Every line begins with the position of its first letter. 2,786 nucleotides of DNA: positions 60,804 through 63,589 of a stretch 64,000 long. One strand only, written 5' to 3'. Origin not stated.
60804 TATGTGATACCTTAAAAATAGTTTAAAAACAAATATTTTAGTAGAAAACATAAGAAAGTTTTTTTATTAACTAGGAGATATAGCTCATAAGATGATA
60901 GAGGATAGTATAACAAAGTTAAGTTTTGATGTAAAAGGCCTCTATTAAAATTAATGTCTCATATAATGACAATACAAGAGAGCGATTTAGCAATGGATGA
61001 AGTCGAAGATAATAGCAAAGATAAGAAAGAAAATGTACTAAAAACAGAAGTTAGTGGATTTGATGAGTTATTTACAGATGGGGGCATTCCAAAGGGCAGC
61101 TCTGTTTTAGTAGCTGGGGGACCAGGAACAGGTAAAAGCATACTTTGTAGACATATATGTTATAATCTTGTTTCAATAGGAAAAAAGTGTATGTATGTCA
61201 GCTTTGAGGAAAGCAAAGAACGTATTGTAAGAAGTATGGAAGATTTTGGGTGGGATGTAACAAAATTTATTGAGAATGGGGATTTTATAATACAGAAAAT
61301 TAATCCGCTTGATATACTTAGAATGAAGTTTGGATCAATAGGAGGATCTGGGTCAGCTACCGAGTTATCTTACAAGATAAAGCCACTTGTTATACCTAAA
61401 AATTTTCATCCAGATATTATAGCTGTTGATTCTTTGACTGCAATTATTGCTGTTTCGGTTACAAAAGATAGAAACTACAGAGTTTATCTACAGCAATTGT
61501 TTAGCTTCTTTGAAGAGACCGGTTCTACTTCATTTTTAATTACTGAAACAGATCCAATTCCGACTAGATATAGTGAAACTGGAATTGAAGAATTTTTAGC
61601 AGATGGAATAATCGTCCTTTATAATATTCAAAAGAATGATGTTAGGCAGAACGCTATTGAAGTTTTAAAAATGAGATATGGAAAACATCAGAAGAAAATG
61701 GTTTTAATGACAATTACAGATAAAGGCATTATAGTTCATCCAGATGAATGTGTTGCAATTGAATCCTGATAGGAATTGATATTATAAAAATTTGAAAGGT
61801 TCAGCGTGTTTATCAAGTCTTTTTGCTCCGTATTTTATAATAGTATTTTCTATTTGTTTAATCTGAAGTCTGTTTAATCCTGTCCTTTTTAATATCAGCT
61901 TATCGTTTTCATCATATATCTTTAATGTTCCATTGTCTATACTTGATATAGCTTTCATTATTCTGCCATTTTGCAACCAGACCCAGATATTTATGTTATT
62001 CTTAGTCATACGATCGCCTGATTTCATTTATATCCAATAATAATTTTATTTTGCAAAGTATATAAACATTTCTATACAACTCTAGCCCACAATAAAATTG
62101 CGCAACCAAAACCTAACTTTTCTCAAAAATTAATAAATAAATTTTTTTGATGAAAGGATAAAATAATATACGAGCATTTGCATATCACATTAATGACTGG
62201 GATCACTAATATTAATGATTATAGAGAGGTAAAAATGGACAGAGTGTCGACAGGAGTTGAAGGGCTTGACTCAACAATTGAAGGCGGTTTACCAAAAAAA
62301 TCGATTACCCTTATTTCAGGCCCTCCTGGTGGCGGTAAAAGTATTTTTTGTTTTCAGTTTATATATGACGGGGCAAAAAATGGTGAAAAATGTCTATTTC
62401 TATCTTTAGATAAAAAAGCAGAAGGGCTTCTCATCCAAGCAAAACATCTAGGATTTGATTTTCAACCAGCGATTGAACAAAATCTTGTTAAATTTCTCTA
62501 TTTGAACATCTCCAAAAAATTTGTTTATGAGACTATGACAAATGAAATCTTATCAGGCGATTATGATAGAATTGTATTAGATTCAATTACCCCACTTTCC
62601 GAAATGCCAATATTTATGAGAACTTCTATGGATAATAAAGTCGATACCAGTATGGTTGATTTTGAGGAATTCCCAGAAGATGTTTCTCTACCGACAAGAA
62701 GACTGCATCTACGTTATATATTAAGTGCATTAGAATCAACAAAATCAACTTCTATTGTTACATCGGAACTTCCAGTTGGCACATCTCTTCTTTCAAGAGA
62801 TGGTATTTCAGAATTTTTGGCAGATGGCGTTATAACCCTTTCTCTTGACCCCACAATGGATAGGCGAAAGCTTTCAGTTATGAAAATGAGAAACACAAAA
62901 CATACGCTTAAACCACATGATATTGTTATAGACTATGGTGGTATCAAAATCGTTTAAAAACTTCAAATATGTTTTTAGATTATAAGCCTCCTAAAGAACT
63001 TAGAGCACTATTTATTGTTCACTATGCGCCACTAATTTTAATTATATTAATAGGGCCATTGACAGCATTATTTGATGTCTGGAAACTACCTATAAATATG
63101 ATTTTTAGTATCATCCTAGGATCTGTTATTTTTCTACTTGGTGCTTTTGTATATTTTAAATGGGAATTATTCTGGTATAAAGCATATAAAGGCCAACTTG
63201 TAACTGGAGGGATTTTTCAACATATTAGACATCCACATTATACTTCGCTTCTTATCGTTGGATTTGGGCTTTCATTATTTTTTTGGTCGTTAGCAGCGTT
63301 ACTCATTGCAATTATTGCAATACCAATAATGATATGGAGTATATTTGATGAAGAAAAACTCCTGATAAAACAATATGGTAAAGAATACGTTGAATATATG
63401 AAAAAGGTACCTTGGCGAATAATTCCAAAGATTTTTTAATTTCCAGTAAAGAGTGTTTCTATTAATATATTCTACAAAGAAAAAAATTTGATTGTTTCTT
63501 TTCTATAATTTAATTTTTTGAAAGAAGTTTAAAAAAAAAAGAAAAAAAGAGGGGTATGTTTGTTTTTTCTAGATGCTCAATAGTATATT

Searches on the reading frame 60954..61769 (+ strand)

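Call 29: search_protein_families(library=pfam, proteins=[window:60954-61769:+], max_evalue=0.001)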
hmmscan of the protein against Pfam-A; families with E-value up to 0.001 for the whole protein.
window:60954-61769:+ (271 aa): 7 families
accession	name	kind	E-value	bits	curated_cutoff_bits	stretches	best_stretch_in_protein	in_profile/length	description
PF06745.19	ATPase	-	5.6e-52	176.8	26.6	1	30-265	2-230/231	KaiC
PF13481.12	AAA_25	-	7.2e-08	32.7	27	1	43-196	28-187/195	AAA domain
PF24883.2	NPHP3_N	-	5.9e-05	23.8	24.8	1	50-89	24-63/164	Nephrocystin 3, N-terminal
PF20720.3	nSTAND3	-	6.7e-05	23.1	27.2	1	50-87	19-57/155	Novel STAND NTPase 3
PF03796.21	DnaB_C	-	7.9e-05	22.6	27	1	30-94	3-66/255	DnaB-like helicase C terminal domain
PF07088.17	GvpD_P-loop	-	0.00015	22.2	24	0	47-232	9-180/189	GvpD gas vesicle protein, P-loop domain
PF13245.12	AAA_19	-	0.00057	20.5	25.1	0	49-84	12-49/134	AAA domain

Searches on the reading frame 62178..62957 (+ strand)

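Call 29: search_protein_families(library=pfam, proteins=[window:62178-62957:+], max_evalue=0.001)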
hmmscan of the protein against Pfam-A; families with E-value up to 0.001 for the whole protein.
window:62178-62957:+ (259 aa): 4 families
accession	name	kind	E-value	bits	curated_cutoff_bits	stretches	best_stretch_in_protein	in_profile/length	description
PF06745.19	ATPase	-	4.1e-44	151.1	26.6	2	23-152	1-145/231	KaiC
PF00154.27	RecA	-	1.7e-06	28.2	27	1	9-140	19-142/262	recA bacterial DNA recombination protein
PF13481.12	AAA_25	-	5.6e-05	23.3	27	1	17-136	9-151/195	AAA domain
PF03796.21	DnaB_C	-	0.00019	21.3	27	1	23-85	2-64/255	DnaB-like helicase C terminal domain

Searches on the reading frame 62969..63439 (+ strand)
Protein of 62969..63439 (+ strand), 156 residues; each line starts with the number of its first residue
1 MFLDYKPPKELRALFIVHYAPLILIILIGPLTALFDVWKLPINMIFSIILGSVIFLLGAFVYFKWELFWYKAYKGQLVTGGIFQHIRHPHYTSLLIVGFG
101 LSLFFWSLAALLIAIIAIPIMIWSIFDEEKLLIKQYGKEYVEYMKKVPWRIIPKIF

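Call 15: find_encoding_contigs(protein=window:62969-63439:+, flank=10000, max_places=6)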
Protein window:62969-63439:+ (156 aa): 2 contigs read that carry it; 1 place shown.
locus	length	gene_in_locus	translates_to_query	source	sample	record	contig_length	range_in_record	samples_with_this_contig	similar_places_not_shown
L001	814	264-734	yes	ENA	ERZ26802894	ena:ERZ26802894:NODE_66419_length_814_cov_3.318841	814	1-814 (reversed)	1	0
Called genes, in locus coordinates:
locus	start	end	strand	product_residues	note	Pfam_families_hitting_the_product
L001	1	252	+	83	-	?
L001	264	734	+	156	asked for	PF04140:ICMT (weak), PF04191:PEMT, PF01222:ERG4_ERG24 (weak)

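Call 29: search_protein_families(library=pfam, proteins=[window:62969-63439:+], max_evalue=0.001)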
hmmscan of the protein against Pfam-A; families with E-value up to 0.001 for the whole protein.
window:62969-63439:+ (156 aa): 3 families
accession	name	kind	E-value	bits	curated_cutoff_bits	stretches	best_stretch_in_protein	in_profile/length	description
PF04191.18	PEMT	-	2.1e-11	44.6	25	1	52-138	19-104/105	Phospholipid methyltransferase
PF01222.22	ERG4_ERG24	-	4.1e-07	29.6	27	1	75-156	349-432/432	Ergosterol biosynthesis ERG4/ERG24 family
PF04140.19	ICMT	-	1.1e-06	29.4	24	1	53-133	15-94/95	Isoprenylcysteine carboxyl methyltransferase (ICMT) family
